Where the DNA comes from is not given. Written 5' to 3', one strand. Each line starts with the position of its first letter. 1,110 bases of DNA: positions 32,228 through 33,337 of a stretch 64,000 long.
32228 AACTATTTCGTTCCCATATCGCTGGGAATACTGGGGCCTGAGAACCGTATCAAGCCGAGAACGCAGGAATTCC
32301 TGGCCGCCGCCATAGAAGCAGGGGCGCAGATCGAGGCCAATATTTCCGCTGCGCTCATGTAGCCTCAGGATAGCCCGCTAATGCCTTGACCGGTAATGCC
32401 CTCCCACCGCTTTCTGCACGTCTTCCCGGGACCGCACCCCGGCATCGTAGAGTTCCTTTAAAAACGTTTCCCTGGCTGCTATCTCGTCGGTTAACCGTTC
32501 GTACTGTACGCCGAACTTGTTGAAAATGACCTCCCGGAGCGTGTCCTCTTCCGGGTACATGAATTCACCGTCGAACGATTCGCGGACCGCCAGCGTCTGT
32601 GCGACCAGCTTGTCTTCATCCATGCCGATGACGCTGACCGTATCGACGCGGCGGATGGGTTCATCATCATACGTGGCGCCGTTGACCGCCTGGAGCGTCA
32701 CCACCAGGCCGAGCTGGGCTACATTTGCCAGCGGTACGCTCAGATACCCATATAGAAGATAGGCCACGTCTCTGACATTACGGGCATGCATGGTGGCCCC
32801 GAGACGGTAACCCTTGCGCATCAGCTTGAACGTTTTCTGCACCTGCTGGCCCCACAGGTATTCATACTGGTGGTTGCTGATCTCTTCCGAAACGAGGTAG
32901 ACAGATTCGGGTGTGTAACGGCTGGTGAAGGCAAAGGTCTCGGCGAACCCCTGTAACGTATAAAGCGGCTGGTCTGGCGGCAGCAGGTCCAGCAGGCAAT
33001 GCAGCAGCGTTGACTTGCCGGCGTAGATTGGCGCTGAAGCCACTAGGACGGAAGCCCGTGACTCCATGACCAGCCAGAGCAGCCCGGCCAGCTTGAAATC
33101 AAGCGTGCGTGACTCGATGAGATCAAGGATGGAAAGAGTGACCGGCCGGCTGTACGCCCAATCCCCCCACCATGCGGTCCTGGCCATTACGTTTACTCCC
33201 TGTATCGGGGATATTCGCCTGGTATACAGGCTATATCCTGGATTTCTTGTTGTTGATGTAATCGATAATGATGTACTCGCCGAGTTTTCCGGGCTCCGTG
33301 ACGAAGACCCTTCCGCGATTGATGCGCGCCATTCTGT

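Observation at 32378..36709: Three-gene operon: BchI-like AAA+ ATPase, BchD-like VWA protein and a degenerate VirB11/GspE-like ATPase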

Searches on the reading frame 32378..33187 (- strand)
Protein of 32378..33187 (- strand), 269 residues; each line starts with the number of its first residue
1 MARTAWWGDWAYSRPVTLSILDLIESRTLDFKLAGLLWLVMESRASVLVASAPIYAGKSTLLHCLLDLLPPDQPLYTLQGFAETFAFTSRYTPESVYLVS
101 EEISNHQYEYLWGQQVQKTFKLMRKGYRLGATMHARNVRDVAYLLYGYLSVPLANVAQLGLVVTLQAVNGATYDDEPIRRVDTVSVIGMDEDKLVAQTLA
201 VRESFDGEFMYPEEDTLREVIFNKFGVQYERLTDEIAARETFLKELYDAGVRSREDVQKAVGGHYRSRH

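Call 4: search_protein_families(library=pfam, proteins=[window:32378-33187:-], max_evalue=0.01)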
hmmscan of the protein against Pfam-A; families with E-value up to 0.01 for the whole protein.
window:32378-33187:- (269 aa): 0 families

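Call 5: search_protein_families(library=ncbifam, proteins=[window:32378-33187:-], max_evalue=0.01)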
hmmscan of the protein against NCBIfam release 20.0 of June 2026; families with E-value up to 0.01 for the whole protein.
window:32378-33187:- (269 aa): 4 families
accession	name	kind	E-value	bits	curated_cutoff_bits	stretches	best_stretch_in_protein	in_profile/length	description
NF058587.1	archaellum_moto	equivalog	4.5e-14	52.1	550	2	16-84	247-314/527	archaellum flagellar ATPase motor FlaI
TIGR03819.1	heli_sec_ATPase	hypoth_equivalog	0.00024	20.4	373.15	1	14-77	148-210/340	TadA family conjugal transfer-associated ATPase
NF053672.1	bindosome_BasE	exception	0.0039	16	1000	0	18-83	243-308/512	bindosome assembly system ATPase subunit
TIGR02868.1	CydC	equivalog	0.0097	14.6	329.05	0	56-82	372-398/530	thiol reductant ABC exporter subunit CydC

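Call 6: search_protein_families(library=padloc, proteins=[window:32378-33187:-], max_evalue=0.01)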
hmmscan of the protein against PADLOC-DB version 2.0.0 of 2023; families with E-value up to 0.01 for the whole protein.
window:32378-33187:- (269 aa): 0 families

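Call 7: find_homologous_proteins(query=window:32378-33187:-)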
Query window:32378-33187:- (269 aa): 193 proteins with E <= 0.001 among 3173 candidates; the best 120 are listed.
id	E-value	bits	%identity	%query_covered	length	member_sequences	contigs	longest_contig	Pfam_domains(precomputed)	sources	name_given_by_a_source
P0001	7.0e-176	601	100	100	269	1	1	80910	-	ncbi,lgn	-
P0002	2.5e-143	494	81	100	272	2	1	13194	-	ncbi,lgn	-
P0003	7.9e-123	427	71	97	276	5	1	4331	-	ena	-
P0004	1.5e-120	419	69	100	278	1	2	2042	-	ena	-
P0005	1.5e-120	419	68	97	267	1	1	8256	-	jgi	jgi:hypothetical protein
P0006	5.1e-119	414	68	97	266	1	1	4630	-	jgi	-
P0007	1.7e-116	406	68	97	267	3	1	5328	-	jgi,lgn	-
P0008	1.4e-115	403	65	100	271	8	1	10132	-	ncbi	-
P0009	1.4e-114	400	66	99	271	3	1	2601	-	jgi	jgi:hypothetical protein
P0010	1.7e-114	400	64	100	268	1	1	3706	-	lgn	-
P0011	1.2e-113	397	68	96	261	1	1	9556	-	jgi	jgi:hypothetical protein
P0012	7.6e-111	388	64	100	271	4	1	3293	-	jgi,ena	-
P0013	1.6e-110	386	62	100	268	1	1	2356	-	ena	-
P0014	1.3e-109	384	64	99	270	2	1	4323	-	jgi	jgi:hypothetical protein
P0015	1.8e-109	383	63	100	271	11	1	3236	-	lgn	-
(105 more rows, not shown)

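Call 9: find_related_loci(query=A1, collection=genome_contigs, flank=8000)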
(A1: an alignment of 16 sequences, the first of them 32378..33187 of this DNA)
Query A1 (269 aa) in genome_contigs; peptide patterns used: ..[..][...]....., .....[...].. (x = any residue, [..] = any of these).
33 stretches matched a pattern; 21 encode a relative of the query (tblastn E <= 1e-3); 21 distinct loci.
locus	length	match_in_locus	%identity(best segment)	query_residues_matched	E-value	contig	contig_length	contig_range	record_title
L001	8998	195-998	81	1-268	1e-144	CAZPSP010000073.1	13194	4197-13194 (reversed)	MAG TPA_asm: uncultured Dehalococcoidaceae bacterium isolate binchicken_co43_185 genome assembly, contig: NODE_8450_leng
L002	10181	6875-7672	66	3-268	9e-115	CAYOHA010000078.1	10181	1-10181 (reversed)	MAG TPA_asm: uncultured Dehalococcoidales bacterium isolate binchicken_co376_250 genome assembly, contig: NODE_7797_leng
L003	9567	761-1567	60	1-268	3e-107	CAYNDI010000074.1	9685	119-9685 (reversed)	MAG TPA_asm: uncultured Dehalococcoidaceae bacterium isolate SRP185410_co2_273 genome assembly, contig: NODE_9254_length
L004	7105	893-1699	59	1-268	7e-106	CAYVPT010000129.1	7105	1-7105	MAG TPA_asm: uncultured Dehalococcoidaceae bacterium isolate binchicken_co34_11 genome assembly, contig: NODE_18922_leng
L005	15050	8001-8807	58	1-268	2e-105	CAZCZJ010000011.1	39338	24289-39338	MAG TPA_asm: uncultured Dehalococcoidaceae bacterium isolate binchicken_co89_602 genome assembly, contig: NODE_1375_leng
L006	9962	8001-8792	59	6-268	4e-103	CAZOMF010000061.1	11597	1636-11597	MAG TPA_asm: uncultured Dehalococcoidaceae bacterium isolate binchicken_co129_661 genome assembly, contig: NODE_17465_le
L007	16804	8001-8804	57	1-268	1e-102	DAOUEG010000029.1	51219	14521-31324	MAG TPA_asm: Dehalococcoidales bacterium isolate N5_247 k139_982082, whole genome shotgun sequence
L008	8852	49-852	57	1-267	2e-100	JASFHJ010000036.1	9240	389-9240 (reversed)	MAG: Dehalococcoidia bacterium isolate D0608M20metaG_Bin_430 D0608M20metaG_FD_scaffold_409_c1, whole genome shotgun sequ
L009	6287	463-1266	53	1-268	3e-87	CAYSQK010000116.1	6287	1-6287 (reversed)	MAG TPA_asm: uncultured Dehalococcoidales bacterium isolate binchicken_co43_323 genome assembly, contig: NODE_21660_leng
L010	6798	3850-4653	51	1-268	4e-86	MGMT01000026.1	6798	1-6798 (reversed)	MAG: Chloroflexi bacterium RBG_13_51_52 RBG_13_scaffold_158493, whole genome shotgun sequence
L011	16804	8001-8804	51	1-268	3e-86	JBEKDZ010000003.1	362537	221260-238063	MAG: Dehalococcoidales bacterium isolate SPRUCE 195 SPRUCE_195_3, whole genome shotgun sequence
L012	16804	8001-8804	51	1-268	7e-86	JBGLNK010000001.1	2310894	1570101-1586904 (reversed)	MAG: Dehalococcoidia bacterium isolate PPR_0277 scaffold_42132, whole genome shotgun sequence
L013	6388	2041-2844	51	1-268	1e-82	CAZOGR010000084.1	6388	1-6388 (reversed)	MAG TPA_asm: uncultured Dehalococcoidales bacterium isolate binchicken_co43_313 genome assembly, contig: NODE_21215_leng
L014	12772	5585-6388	51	1-268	2e-82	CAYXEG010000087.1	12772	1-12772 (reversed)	MAG TPA_asm: uncultured Dehalococcoidales bacterium isolate SRP192927_co6_802 genome assembly, contig: NODE_12048_length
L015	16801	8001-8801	49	1-268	2e-79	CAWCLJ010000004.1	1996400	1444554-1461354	MAG: uncultured Chloroflexia bacterium isolate MFD03726.bin.1.62 genome assembly, contig: contig_34126, whole genome sho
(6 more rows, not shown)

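Call 14: search_solved_structures(query=A1, max_evalue=0.01, show_alignments=2)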
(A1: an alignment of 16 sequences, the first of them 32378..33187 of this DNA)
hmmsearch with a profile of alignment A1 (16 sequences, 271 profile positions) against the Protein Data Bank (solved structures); distinct sequences matched with E-value up to 0.01: 3.
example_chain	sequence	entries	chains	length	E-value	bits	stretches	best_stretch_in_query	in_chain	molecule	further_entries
2oap_1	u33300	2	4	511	1.2e-19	73.8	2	114-268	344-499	Type II secretion system protein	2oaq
4ii7_A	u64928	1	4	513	5.6e-10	42.1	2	119-258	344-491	FlaI ATPase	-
4ihq_A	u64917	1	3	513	5.7e-10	42.1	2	119-258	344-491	FlaI ATPase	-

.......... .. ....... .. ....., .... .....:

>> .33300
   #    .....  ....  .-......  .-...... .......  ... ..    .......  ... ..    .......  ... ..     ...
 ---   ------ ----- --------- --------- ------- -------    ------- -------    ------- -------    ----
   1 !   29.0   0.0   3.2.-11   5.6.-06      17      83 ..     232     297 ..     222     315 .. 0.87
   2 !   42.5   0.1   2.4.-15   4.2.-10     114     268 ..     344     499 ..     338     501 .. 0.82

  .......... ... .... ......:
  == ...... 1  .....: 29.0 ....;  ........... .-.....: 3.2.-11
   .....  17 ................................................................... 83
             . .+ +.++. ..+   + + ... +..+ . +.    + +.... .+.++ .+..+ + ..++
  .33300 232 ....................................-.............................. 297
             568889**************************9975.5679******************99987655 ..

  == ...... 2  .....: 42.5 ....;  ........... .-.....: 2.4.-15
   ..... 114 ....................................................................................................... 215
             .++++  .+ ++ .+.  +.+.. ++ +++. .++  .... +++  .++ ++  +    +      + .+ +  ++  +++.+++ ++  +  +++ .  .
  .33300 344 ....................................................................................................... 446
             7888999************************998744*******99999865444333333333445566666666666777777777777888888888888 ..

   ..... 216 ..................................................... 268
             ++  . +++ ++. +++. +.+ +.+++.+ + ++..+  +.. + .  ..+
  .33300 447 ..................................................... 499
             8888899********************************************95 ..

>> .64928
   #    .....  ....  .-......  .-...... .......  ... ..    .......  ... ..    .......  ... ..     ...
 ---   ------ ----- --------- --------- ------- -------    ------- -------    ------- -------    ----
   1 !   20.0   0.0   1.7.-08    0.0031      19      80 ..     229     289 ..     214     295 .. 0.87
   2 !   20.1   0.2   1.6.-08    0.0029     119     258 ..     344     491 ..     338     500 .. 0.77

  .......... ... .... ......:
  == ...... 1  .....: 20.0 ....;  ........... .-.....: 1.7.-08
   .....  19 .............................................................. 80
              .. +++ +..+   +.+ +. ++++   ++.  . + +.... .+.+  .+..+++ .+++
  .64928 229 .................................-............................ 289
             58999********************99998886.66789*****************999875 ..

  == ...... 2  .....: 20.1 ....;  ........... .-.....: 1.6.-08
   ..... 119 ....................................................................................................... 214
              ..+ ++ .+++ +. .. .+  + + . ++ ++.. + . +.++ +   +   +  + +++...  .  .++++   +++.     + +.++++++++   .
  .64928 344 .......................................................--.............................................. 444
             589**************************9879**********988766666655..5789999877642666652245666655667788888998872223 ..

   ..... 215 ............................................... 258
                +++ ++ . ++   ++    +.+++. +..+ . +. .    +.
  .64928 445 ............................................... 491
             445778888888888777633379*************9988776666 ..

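Call 25: search_protein_representatives(alignment_id=A1)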
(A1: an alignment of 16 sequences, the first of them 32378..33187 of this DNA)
Query: 16 sequences, 271 profile positions. Proteins with E-value up to 0.001 (for the whole library): 1341; up to 1e-10: 527; up to 1e-30: 94. The best 150 are listed.
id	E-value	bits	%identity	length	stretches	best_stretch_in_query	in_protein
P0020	3.2e-122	423.3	-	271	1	1-270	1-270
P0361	5.2e-92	324.3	-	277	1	15-269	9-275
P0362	3.7e-89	314.9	-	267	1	16-269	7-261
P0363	6.4e-89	314.1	-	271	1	2-270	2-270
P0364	1.5e-85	303.1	-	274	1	1-270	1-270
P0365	9.9e-83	293.8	-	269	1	2-269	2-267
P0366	1.1e-74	267.5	-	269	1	6-268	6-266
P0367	3.5e-72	259.3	-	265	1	10-270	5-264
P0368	9.4e-69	248.0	-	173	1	1-132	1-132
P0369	2.0e-62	227.2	-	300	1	3-206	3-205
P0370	1.7e-60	221.0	-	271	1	14-269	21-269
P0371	2.7e-58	213.7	-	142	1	1-138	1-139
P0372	7.9e-54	199.1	-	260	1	18-266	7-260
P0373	8.2e-52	192.4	-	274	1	16-265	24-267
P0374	9.2e-51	189.0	-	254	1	19-267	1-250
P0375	2.2e-50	187.7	-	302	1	6-264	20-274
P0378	2.1e-48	181.2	-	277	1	15-267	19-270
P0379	4.0e-48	180.3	-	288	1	7-265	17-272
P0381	1.4e-47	178.5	-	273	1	7-267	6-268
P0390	8.4e-44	166.2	-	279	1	6-269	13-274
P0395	4.5e-43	163.8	-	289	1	17-264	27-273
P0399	2.3e-42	161.5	-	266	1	16-267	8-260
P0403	3.1e-40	154.5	-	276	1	15-269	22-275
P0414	5.2e-38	147.2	-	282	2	7-167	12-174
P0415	9.3e-38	146.4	-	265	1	16-241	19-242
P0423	1.1e-36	142.8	-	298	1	7-265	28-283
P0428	1.3e-35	139.3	-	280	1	14-267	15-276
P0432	5.5e-35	137.3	-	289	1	17-263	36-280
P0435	1.1e-34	136.2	-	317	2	8-90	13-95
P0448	3.3e-32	128.2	-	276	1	17-268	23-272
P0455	3.2e-30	121.6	-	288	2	12-168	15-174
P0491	2.3e-25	105.7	-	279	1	23-184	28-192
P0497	1.3e-24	103.2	-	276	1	15-262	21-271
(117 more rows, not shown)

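Call 26: find_encoding_contigs(protein=P0373, flank=6000, max_places=3)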
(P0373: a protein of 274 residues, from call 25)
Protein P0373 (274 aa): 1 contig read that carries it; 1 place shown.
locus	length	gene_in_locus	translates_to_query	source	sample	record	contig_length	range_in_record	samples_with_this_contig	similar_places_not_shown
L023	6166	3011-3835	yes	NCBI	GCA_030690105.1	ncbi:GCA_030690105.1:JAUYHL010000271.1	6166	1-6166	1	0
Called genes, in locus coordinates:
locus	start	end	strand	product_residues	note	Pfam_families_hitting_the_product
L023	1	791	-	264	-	PF02096:60KD_IMP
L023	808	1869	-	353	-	-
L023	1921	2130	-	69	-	PF01809:YidD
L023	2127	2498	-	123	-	PF00825:Ribonuclease_P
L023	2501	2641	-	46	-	PF00468:Ribosomal_L34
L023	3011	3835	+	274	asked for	-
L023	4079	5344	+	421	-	PF00149:Metallophos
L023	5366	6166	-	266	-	PF00501:AMP-binding, PF13193:AMP-binding_C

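Call 27: predict_structure(alignment_id=A1)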
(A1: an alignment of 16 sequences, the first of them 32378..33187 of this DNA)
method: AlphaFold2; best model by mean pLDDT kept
length: 269 residues; sequences in the alignment: 16
mean_pLDDT: 87.1   pTM: 0.87
mean pLDDT of the five models: 87.1, 84.5, 83.5, 83.3, 81.5
residues with pLDDT >= 90: 176; 70-90: 64; 50-70: 15; < 50: 14
segments of 3 or more residues with pLDDT < 50: 1-14
pLDDT, mean of each block of 10 residues (from residue 1): 34 63 94 97 95 83 95 85 76 88 72 87 93 93 93 94 90 76 96 94 93 95 92 95 97 92 87
secondary structure, 60 per line:
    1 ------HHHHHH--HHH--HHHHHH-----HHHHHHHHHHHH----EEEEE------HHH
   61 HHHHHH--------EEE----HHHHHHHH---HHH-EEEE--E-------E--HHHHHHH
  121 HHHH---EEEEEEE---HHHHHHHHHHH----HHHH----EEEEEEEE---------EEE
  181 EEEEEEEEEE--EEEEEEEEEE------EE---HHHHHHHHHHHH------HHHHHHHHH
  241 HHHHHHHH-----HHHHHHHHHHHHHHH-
elements in order: H7-12 H20-25 H31-42 E47-51 H58-66 E75-77 H82-89 E97-100 H114-124 E128-134 H138-148 H153-156 E161-168 E178-190 E193-202 H214-225 H232-248 H254-268

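Call 29: find_encoding_contigs(protein=P0361, flank=6000, max_places=3)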
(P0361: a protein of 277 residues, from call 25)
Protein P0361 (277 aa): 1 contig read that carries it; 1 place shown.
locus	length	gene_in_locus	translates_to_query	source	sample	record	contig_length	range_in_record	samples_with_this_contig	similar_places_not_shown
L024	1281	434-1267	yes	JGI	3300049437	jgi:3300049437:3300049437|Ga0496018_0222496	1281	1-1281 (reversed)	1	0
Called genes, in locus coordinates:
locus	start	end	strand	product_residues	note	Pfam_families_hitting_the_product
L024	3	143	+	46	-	?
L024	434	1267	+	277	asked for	-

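Call 30: fold_search(model_id=the predicted structure, library=pdb)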
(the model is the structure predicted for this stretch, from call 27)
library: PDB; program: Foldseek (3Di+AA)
matches with E <= 10: 1333; with E <= 0.001: 69
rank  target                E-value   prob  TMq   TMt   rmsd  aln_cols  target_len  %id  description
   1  2oap_2                4.7e-17  1.00  0.77  0.43   3.4       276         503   22  Crystal structure of the archaeal secretion ATPase GspE in complex with AMP-PNP (released 2007-02-13)
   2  2oap_1                1.3e-15  1.00  0.76  0.43   3.2       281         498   20  Crystal structure of the archaeal secretion ATPase GspE in complex with AMP-PNP (released 2007-02-13)
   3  4ii7_D                2.9e-15  1.00  0.76  0.43   3.6       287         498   22  Archaellum Assembly ATPase FlaI (released 2013-03-06)
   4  4ii7_B                6.3e-15  1.00  0.71  0.40   3.7       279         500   20  Archaellum Assembly ATPase FlaI (released 2013-03-06)
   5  4ii7_A                8.6e-15  1.00  0.75  0.41   3.4       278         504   20  Archaellum Assembly ATPase FlaI (released 2013-03-06)
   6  4ihq_A                1.3e-14  1.00  0.76  0.41   3.6       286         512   21  Archaellum Assembly ATPase FlaI bound to ADP (released 2013-03-06)
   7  4ihq_C                1.4e-14  1.00  0.76  0.42   3.5       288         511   20  Archaellum Assembly ATPase FlaI bound to ADP (released 2013-03-06)
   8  4ii7_C                5.2e-14  1.00  0.75  0.42   3.7       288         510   21  Archaellum Assembly ATPase FlaI (released 2013-03-06)
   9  8rkd_A                1.1e-09  1.00  0.59  0.39   5.7       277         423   15  TadA/CpaF with AMPPNP (released 2024-08-14)
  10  8rjf_A                1.6e-09  1.00  0.56  0.37   6.5       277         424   16  TadA/CpaF with ADP (released 2024-08-14)
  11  9e24_A                2.6e-08  1.00  0.56  0.37   5.9       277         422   14  Closed structure of CpaF without nucleotides (Apo dataset) (released 2025-04-23)
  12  3jc8_Ba               9.9e-08  1.00  0.65  0.40   4.7       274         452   15  Architectural model of the type IVa pilus machine in a piliated state (released 2016-03-16)
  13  6ojy_A                3.1e-05  1.00  0.43  0.34  12.1       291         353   12  Methylated PilT4 from Geobacter metallireducens bound to sulfate: C3ocococ conformation (released 2019-11-20)
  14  5oiu_C                3.7e-05  1.00  0.43  0.31  15.5       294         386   14  Crystal structure of PilF type IV pilus assembly ATPase from Thermus thermophilus (released 2018-08-08)
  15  5yww                  3.7e-05  1.00  0.40  0.24  17.9       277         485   15  Archael RuvB-like Holiday junction helicase (released 2018-06-13)
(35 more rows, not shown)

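Call 50: list_cluster_members(proteins=[P0370, P0372, P0375, P0378, P0379, P0390, P0415, P0455, P0435, P0448])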
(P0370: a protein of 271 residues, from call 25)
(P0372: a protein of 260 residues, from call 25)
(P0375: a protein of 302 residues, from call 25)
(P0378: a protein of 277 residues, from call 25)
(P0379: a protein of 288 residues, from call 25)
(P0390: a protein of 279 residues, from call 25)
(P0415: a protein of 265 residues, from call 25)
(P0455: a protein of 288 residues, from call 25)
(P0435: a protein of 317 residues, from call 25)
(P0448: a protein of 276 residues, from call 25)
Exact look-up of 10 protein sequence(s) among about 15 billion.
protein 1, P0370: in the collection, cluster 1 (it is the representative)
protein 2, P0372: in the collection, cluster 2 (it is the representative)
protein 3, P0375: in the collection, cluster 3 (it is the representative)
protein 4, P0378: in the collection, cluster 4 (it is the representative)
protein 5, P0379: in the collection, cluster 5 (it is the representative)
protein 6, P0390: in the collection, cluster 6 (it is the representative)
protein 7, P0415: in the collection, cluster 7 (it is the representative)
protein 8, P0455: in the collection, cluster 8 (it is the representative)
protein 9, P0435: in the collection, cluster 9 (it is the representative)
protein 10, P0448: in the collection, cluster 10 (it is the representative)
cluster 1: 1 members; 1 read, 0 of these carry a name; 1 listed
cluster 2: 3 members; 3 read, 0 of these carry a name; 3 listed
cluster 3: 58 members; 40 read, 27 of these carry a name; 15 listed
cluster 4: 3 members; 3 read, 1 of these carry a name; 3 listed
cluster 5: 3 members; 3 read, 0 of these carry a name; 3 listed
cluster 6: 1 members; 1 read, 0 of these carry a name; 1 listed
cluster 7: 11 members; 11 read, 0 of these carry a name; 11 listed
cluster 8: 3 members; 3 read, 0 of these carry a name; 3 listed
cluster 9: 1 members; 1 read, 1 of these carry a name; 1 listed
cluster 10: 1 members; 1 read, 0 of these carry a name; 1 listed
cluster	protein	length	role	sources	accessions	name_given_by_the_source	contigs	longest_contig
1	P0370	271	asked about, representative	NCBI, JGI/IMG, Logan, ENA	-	-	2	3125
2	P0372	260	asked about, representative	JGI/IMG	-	-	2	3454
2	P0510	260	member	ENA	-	-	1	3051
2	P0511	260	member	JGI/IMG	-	-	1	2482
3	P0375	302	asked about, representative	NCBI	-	-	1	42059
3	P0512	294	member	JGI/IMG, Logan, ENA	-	energy-coupling factor transporter ATP-binding protein EcfA2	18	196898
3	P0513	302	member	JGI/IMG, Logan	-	hypothetical protein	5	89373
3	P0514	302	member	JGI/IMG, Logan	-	energy-coupling factor transporter ATP-binding protein EcfA2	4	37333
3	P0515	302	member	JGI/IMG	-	energy-coupling factor transporter ATP-binding protein EcfA2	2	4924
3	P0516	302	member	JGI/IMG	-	hypothetical protein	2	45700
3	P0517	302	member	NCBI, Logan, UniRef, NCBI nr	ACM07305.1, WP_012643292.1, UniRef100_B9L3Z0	type II secretion system protein E [Thermomicrobium roseum] | Type II secretion system protein E, putative n=1 Tax=Thermomicrobium roseum (strain ATCC ...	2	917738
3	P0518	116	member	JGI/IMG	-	hypothetical protein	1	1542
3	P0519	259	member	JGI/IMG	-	hypothetical protein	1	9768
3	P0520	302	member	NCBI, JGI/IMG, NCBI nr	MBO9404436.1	MAG: type II secretion system protein E [Thermomicrobium sp.] | type II secretion system protein E [Thermomicrobium sp.]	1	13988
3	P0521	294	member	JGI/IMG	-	hypothetical protein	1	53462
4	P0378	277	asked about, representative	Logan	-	-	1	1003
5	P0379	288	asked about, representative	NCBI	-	-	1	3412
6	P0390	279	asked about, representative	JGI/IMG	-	-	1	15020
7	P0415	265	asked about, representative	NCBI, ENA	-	-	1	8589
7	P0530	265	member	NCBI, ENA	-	-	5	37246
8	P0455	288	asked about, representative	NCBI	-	-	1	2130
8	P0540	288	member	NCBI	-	-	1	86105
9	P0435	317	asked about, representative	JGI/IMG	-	energy-coupling factor transporter ATP-binding protein EcfA2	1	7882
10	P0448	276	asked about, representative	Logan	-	-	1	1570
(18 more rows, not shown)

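Call 51: search_dna_similar(query=P0517, collection=plasmids, mode=protein, max_rows=30)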
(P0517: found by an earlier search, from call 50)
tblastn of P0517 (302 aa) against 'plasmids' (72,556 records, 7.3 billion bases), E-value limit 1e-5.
Records with a match: 1; places in all: 1; records where one place covers at least 80% of the query: 1.
Best place of each record, by identity: >=99% 1.
By first word of the organism name: Thermomicrobium 1.
By predicted mobility (MOB-suite, as given by PLSDB): non-mobilizable 1.
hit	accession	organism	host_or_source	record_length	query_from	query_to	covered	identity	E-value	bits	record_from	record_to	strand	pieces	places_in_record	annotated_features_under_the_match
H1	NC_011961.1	Thermomicrobium roseum DSM 5159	-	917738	1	302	100%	100.0%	2e-171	533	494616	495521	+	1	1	type II secretion system protein E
